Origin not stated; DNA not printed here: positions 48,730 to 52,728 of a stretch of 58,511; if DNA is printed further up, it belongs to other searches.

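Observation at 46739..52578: imuA-imuB-dnaE2 mutasome cassette peppered with heptad-palindrome insertions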

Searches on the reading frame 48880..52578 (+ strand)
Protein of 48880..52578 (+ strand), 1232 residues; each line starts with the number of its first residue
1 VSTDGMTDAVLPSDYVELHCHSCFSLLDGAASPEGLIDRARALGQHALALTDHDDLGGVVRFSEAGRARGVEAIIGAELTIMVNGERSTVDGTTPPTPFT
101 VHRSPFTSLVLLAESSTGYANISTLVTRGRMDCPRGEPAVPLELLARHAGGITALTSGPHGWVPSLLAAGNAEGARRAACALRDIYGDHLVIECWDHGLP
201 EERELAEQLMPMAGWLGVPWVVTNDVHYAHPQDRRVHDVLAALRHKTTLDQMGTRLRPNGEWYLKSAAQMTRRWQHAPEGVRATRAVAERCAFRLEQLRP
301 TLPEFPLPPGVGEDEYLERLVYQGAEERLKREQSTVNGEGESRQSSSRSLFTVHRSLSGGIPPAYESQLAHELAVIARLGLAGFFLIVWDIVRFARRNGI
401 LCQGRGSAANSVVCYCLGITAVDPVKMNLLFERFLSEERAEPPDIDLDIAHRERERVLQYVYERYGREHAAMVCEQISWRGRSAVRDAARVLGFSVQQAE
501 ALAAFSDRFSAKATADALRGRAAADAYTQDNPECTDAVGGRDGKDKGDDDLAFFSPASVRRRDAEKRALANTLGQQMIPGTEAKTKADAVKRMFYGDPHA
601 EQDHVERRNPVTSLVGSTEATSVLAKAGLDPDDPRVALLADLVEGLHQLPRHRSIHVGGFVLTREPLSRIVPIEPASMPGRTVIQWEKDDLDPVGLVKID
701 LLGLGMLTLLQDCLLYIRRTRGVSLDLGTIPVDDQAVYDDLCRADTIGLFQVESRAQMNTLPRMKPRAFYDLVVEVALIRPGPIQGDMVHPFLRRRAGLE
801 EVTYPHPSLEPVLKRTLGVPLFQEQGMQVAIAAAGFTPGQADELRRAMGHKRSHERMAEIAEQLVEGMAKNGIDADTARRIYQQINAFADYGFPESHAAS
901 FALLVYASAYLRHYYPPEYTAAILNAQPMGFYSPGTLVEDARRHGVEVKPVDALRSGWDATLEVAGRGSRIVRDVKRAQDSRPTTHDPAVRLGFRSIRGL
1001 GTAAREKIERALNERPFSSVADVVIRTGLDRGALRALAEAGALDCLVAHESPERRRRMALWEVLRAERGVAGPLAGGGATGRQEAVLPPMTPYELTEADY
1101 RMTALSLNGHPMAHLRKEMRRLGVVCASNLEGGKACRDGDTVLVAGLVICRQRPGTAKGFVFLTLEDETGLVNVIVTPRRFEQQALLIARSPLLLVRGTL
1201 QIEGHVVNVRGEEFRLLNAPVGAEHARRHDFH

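Call 14: search_protein_families(library=pfam, proteins=[window:48880-52578:+])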
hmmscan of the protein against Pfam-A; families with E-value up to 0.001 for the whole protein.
window:48880-52578:+ (1232 aa): 5 families
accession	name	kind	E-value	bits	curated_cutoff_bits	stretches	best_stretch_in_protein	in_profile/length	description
PF07733.18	DNA_pol3_alpha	-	1.1e-78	264.9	23.9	2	316-533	2-192/260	Bacterial DNA polymerase III alpha NTPase domain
PF17657.6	DNA_pol3_finger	-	8.1e-58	194.9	22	1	706-872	1-166/166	Bacterial DNA polymerase III alpha subunit finger domain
PF02811.25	PHP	-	5e-31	108.7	26.4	1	17-197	1-164/164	PHP domain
PF14579.12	HHH_6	-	2e-15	57.2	25.6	1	945-1049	1-86/90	Helix-hairpin-helix motif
PF01336.31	tRNA_anti-codon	-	1.3e-05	25.5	27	1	1142-1216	1-74/75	OB-fold nucleic acid binding domain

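Call 15: search_protein_families(library=ncbifam, proteins=[window:48880-52578:+])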
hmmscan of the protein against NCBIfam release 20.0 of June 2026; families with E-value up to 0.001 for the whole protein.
window:48880-52578:+ (1232 aa): 17 families
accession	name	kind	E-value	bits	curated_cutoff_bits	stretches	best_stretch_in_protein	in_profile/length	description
NF004225.0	PRK05672.1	subfamily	0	1244.7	939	3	611-1232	454-1047/1047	error-prone DNA polymerase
NF004226.0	PRK05673.1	equivalog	5.1e-228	759.8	1002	2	14-504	5-463/1146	DNA polymerase III subunit alpha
NF005298.0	PRK06826.1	equivalog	9.9e-211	702.4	1260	2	14-503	4-457/1151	DNA polymerase III subunit alpha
TIGR00594.1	polc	superfamily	4.7e-209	697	434.35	2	15-506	1-462/1022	DNA polymerase III subunit alpha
NF005377.0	PRK06920.1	equivalog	1.4e-156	523.2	1806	3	639-1206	479-1012/1108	DNA polymerase III subunit alpha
NF005617.0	PRK07374.1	equivalog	2.1e-150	502.8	1653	2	15-504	3-469/1170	DNA polymerase III subunit alpha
NF007079.0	PRK09532.1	equivalog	8.7e-119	398.1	1525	2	15-504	3-467/876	DNA polymerase III subunit alpha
NF005582.0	PRK07279.1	equivalog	8.5e-111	371.7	1279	3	648-927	440-714/1033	DNA polymerase III subunit alpha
NF004550.0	PRK05898.1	equivalog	1.8e-110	370.7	1182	2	639-1026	424-786/971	DNA polymerase III subunit alpha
NF005516.0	PRK07135.1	equivalog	3.2e-101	340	1084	3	630-949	417-734/974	DNA polymerase III DnaE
NF001688.0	PRK00448.1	equivalog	1.3e-28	99.2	873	2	15-86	338-409/1445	PolC-type DNA polymerase III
TIGR01405.1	polC_Gram_pos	equivalog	2e-25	88.7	1043.45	2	890-1047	1034-1203/1211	DNA polymerase III subunit alpha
NF005616.0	PRK07373.1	equivalog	4.5e-14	51.8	646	1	889-961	34-106/449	DNA polymerase III subunit alpha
NF041577.1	nside_bi_sphtase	equivalog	2.2e-12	46.7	400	1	16-86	4-72/276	3',5'-nucleoside bisphosphate phosphatase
NF047791.1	RNaseRnm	equivalog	4.8e-06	26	375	1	16-77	3-64/275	RNase RNM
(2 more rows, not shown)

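Call 16: find_homologous_proteins(query=window:48880-52575:+, max_evalue=1e-50)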
Query window:48880-52575:+ (1232 aa): 7998 proteins with E <= 1e-50 among 8000 candidates; the best 120 are listed.
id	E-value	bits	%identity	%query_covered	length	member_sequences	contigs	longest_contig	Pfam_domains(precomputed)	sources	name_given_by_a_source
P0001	0.0e+0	2790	100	100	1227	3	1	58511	PF02811.27,PF14579.13,PF01336.32,PF17657.7,PF07733.19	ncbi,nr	ncbi:MAG: hypothetical protein H6Q77_48 [Gemmatimonadetes bacterium]|nr:hypothetical protein [Gemmat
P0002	0.0e+0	2373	87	100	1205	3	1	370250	PF02811.27,PF14579.13,PF01336.32,PF17657.7,PF07733.19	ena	-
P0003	0.0e+0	2360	87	100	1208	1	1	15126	PF02811.27,PF14579.13,PF01336.32,PF17657.7,PF07733.19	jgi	jgi:error-prone DNA polymerase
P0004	0.0e+0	2340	86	100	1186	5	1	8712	PF02811.27,PF14579.13,PF17657.7,PF07733.19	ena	-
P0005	0.0e+0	2334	86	100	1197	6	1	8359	PF02811.27,PF14579.13,PF01336.32,PF17657.7,PF07733.19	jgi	-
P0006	0.0e+0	2315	85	100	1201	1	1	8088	PF02811.27,PF14579.13,PF01336.32,PF17657.7,PF07733.19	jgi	jgi:error-prone DNA polymerase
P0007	0.0e+0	2223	82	100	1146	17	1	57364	PF02811.27,PF14579.13,PF01336.32,PF17657.7,PF07733.19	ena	-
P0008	0.0e+0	2124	81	100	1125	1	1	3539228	PF02811.27,PF14579.13,PF01336.32,PF17657.7,PF07733.19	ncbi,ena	-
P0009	0.0e+0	2118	80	100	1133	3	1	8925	PF02811.27,PF14579.13,PF01336.32,PF17657.7,PF07733.19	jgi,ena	-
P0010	0.0e+0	2014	88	50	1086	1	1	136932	PF02811.27,PF14579.13,PF01336.32,PF17657.7,PF07733.19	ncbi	-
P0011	0.0e+0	1983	81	93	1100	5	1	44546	PF02811.27,PF14579.13,PF17657.7,PF07733.19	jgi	jgi:error-prone DNA polymerase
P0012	0.0e+0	1916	71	99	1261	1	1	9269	PF02811.27,PF14579.13,PF01336.32,PF17657.7,PF07733.19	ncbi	-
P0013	0.0e+0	1805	71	99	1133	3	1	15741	PF02811.27,PF14579.13,PF01336.32,PF17657.7,PF07733.19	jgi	jgi:error-prone DNA polymerase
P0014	0.0e+0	1779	70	99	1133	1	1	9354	PF02811.27,PF14579.13,PF01336.32,PF17657.7,PF07733.19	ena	-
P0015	0.0e+0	1775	70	99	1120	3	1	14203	PF02811.27,PF14579.13,PF01336.32,PF17657.7,PF07733.19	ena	-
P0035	0.0e+0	1638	65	99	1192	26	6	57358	PF02811.27,PF14579.13,PF01336.32,PF17657.7,PF07733.19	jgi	jgi:error-prone DNA polymerase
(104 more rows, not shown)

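Call 20: find_encoding_contigs(protein=P0008, flank=10000, max_places=2)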
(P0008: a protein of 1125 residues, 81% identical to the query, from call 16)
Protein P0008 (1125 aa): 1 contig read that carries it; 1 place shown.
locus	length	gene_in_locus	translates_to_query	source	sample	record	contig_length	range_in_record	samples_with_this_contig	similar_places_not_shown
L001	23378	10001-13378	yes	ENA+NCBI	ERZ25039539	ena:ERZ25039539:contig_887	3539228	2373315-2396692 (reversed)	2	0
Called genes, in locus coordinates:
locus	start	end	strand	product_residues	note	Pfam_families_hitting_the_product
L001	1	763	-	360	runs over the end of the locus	PF00072:Response_reg, PF13487:HD_5, PF01966:HD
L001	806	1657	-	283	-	PF02621:VitK2_biosynth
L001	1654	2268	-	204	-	-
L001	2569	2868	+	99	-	-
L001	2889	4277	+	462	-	PF03951:Gln-synt_N, PF00120:Gln-synt_C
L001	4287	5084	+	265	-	PF00702:Hydrolase, PF13344:Hydrolase_6, PF13242:Hydrolase_like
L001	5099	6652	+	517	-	-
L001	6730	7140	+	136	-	-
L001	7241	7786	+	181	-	PF06210:DUF1003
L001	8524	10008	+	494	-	PF00817:IMS (faint)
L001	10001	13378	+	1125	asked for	PF02811:PHP, PF07733:DNA_pol3_alpha, PF17657:DNA_pol3_finger, PF14579:HHH_6, PF01336:tRNA_anti-codon (weak)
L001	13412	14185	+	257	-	PF01569:PAP2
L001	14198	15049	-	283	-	PF02634:FdhD-NarQ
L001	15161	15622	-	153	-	-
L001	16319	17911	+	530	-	PF02310:B12-binding (faint), PF04055:Radical_SAM (faint)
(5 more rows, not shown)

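Call 21: find_encoding_contigs(protein=P0002, flank=10000, max_places=2)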
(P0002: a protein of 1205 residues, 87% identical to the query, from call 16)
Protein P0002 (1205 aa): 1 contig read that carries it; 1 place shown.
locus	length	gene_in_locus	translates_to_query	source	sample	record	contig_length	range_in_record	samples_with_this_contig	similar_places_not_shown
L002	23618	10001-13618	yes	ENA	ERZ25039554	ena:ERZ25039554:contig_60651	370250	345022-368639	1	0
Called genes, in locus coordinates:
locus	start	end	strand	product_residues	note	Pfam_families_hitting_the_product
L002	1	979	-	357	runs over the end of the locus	PF00072:Response_reg, PF13487:HD_5, PF01966:HD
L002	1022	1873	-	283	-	PF02621:VitK2_biosynth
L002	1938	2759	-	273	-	PF12773:DZR (weak)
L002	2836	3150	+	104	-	-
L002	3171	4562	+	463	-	PF03951:Gln-synt_N, PF00120:Gln-synt_C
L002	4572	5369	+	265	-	PF00702:Hydrolase, PF13344:Hydrolase_6, PF13242:Hydrolase_like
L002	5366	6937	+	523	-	-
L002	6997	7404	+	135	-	-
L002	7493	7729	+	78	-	-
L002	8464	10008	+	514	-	-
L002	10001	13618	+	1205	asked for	PF02811:PHP, PF07733:DNA_pol3_alpha, PF17657:DNA_pol3_finger, PF14579:HHH_6, PF01336:tRNA_anti-codon (weak)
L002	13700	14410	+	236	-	PF01569:PAP2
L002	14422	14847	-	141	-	PF02634:FdhD-NarQ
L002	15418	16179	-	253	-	-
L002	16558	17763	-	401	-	PF03372:Exo_endo_phos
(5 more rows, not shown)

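Call 36: find_related_loci(query=A1, collection=metagenome_contigs, flank=10000)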
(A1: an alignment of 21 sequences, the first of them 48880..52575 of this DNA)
Query A1 (1232 aa) in metagenome_contigs; peptide patterns used: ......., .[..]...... (x = any residue, [..] = any of these).
600 stretches matched a pattern (row limit reached: there are more); 597 encode a relative of the query (tblastn E <= 1e-3); the best 80 are kept; 80 distinct loci.
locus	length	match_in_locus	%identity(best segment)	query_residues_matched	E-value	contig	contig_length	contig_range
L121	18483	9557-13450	56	15-1232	0e+0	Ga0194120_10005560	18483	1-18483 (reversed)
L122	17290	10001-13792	57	13-1231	0e+0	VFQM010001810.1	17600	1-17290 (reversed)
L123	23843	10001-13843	68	15-1232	0e+0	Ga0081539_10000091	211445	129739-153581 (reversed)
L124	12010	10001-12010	58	15-749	0e+0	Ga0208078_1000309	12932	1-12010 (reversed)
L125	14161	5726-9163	68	4-1231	0e+0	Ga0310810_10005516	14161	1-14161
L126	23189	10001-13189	64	14-1232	0e+0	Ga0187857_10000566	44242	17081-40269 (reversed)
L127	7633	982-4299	62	9-1232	0e+0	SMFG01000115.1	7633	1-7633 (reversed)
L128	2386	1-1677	67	687-1232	0e+0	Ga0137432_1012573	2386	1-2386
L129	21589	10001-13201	66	11-1232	0e+0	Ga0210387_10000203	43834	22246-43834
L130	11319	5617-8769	51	5-1232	5e-170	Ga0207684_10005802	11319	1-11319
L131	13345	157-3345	50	15-1232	2e-168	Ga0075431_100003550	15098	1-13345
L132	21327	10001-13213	49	15-1232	6e-168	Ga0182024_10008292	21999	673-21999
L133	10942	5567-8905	48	14-1232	1e-167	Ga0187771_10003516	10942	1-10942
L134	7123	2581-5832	48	15-1232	2e-168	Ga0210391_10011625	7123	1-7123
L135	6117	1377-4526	49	5-1232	5e-169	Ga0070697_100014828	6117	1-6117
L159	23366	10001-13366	47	15-1232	4e-162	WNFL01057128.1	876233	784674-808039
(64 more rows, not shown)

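Call 47: find_encoding_contigs(protein=P0003, flank=6000, max_places=1)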
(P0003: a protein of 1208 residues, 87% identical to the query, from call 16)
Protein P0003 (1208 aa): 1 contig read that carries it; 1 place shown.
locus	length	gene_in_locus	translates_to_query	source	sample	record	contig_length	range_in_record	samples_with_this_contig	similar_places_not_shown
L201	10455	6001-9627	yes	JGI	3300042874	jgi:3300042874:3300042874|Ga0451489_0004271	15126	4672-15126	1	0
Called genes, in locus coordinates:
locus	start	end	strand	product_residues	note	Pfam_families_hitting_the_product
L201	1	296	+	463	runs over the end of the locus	PF03951:Gln-synt_N, PF00120:Gln-synt_C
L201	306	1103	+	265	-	PF00702:Hydrolase, PF13344:Hydrolase_6, PF13242:Hydrolase_like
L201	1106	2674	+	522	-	-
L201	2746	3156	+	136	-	-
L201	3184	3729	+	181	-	PF06210:DUF1003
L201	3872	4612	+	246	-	PF00154:RecA_N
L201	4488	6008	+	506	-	-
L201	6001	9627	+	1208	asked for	PF02811:PHP, PF07733:DNA_pol3_alpha, PF17657:DNA_pol3_finger, PF14579:HHH_6, PF01336:tRNA_anti-codon (weak)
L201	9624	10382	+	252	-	PF01569:PAP2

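Call 48: find_encoding_contigs(protein=P0004, flank=6000, max_places=1)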
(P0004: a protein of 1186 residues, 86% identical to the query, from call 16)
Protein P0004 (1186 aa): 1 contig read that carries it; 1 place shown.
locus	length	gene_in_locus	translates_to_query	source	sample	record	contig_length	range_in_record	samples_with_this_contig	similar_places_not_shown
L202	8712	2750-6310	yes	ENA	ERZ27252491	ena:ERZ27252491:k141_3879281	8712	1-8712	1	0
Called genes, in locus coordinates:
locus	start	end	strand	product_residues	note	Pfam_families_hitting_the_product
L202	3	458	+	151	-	?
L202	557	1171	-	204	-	-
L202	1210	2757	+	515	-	-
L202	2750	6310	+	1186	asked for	PF02811:PHP, PF07733:DNA_pol3_alpha, PF17657:DNA_pol3_finger, PF14579:HHH_6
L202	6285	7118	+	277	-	PF01569:PAP2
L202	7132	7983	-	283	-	PF02634:FdhD-NarQ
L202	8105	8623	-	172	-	-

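Call 49: find_encoding_contigs(protein=P0005, flank=6000, max_places=1)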
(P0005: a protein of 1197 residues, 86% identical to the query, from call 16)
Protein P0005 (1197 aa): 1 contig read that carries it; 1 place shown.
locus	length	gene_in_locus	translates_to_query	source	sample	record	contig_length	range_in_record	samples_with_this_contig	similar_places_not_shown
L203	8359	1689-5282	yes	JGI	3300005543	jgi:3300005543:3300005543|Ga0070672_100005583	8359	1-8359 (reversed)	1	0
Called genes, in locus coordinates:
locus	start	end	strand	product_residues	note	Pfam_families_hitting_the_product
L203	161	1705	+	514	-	-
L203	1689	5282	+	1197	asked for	PF02811:PHP, PF07733:DNA_pol3_alpha, PF17657:DNA_pol3_finger, PF14579:HHH_6, PF01336:tRNA_anti-codon (faint)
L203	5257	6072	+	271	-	PF01569:PAP2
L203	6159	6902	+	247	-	PF01569:PAP2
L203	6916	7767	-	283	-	PF02634:FdhD-NarQ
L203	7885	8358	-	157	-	?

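Call 50: find_encoding_contigs(protein=P0006, flank=6000, max_places=1)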
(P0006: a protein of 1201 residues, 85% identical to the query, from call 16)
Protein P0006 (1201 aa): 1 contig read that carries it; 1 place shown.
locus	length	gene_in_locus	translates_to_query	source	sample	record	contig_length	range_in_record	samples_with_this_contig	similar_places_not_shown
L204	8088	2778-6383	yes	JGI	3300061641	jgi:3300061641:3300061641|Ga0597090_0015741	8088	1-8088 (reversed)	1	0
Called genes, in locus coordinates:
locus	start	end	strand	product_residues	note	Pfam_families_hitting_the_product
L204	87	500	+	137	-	-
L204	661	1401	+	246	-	PF00154:RecA_N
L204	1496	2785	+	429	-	-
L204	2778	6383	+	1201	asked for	PF02811:PHP, PF07733:DNA_pol3_alpha, PF17657:DNA_pol3_finger, PF14579:HHH_6, PF01336:tRNA_anti-codon (weak)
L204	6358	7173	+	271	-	PF01569:PAP2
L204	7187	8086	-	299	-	?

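Call 51: find_encoding_contigs(protein=P0007, flank=6000, max_places=1)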
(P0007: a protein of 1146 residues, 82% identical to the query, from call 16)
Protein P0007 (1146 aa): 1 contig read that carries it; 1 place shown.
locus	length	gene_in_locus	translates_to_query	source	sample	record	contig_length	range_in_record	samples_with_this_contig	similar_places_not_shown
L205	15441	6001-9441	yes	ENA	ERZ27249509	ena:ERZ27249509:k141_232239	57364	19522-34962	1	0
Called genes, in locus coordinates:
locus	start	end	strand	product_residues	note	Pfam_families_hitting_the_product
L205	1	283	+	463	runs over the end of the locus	PF03951:Gln-synt_N, PF00120:Gln-synt_C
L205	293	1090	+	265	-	PF00702:Hydrolase, PF13344:Hydrolase_6, PF13419:HAD_2 (faint), PF13242:Hydrolase_like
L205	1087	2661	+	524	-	-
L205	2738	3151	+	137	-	-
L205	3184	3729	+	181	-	PF06210:DUF1003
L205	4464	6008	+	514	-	PF00817:IMS (weak)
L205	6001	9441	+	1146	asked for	PF02811:PHP, PF07733:DNA_pol3_alpha, PF17657:DNA_pol3_finger, PF14579:HHH_6, PF01336:tRNA_anti-codon (weak)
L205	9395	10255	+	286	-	PF01569:PAP2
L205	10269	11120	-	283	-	PF02634:FdhD-NarQ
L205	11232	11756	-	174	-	-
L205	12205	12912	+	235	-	PF14371:DUF4412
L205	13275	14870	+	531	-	PF02310:B12-binding (faint), PF04055:Radical_SAM (weak)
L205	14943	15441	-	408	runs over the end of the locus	PF02369:Big_1 (weak)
